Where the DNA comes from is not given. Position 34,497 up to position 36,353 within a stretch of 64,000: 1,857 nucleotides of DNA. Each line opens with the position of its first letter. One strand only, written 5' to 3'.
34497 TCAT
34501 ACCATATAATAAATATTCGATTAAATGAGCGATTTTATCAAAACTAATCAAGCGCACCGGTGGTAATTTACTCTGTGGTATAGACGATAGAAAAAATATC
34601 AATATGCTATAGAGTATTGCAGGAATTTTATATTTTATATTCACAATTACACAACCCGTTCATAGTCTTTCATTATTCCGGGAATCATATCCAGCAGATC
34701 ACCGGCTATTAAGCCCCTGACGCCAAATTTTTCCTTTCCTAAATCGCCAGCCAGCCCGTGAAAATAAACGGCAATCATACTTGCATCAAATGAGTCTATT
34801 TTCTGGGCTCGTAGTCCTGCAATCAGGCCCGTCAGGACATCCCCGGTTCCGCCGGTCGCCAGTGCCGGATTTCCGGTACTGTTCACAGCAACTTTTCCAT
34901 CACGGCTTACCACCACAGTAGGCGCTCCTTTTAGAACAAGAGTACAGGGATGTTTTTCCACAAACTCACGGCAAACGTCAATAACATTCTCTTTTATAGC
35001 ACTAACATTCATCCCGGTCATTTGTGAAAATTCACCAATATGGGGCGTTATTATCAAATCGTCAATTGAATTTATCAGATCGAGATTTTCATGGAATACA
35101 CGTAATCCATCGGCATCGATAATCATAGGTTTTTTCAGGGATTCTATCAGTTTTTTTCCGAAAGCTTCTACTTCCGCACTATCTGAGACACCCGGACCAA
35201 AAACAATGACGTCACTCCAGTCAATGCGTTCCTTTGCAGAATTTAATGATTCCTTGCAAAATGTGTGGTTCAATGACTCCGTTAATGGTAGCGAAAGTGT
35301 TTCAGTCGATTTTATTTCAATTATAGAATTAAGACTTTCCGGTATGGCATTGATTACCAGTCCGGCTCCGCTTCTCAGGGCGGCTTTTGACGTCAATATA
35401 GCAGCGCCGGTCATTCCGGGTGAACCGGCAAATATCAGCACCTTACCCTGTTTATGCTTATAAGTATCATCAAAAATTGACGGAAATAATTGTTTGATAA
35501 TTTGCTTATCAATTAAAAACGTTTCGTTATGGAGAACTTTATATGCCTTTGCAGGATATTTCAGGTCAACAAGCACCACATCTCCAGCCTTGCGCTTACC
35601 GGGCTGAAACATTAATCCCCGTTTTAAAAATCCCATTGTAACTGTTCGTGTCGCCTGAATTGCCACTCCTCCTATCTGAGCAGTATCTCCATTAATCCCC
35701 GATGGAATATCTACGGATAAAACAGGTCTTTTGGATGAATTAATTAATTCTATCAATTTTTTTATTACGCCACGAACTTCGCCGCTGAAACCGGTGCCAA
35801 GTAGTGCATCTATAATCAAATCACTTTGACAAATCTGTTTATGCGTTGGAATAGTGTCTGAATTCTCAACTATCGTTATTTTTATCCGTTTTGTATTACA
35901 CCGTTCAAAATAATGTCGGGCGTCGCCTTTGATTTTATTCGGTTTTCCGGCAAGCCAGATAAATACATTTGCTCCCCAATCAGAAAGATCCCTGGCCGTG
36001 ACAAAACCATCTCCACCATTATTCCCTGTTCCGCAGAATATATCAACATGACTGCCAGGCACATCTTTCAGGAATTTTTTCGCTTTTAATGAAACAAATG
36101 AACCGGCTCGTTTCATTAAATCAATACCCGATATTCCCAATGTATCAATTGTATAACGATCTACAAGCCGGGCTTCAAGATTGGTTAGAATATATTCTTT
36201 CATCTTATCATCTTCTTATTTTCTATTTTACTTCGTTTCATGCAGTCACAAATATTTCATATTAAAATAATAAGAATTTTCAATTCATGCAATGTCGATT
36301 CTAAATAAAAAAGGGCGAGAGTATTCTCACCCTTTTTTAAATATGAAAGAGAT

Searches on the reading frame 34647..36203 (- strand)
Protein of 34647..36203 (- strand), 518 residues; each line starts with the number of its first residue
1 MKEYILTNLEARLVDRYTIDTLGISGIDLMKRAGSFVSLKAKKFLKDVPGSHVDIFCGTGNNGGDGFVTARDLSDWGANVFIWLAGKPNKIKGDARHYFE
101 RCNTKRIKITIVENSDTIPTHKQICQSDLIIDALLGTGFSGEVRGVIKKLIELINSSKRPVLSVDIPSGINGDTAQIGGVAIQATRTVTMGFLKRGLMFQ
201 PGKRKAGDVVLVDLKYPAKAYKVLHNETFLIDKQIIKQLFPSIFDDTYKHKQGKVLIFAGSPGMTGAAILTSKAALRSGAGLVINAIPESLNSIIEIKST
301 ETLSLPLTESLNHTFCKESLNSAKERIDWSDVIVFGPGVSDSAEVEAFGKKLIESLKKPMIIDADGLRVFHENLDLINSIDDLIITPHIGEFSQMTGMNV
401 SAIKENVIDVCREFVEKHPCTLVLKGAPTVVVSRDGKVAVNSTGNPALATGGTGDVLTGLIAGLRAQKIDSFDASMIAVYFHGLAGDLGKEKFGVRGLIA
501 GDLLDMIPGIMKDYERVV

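Call 13: search_protein_families(library=pfam, proteins=[window:34647-36203:-], max_evalue=0.00001)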
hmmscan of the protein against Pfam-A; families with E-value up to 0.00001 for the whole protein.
window:34647-36203:- (518 aa): 2 families
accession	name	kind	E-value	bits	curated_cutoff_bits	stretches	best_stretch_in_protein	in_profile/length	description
PF01256.23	Carb_kinase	-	1.3e-52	179.1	27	1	255-508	1-241/242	NAD(P)H-hydrate dehydratase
PF03853.21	YjeF_N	-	1.6e-47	162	24.9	1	28-196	3-169/169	YjeF-related protein N-terminus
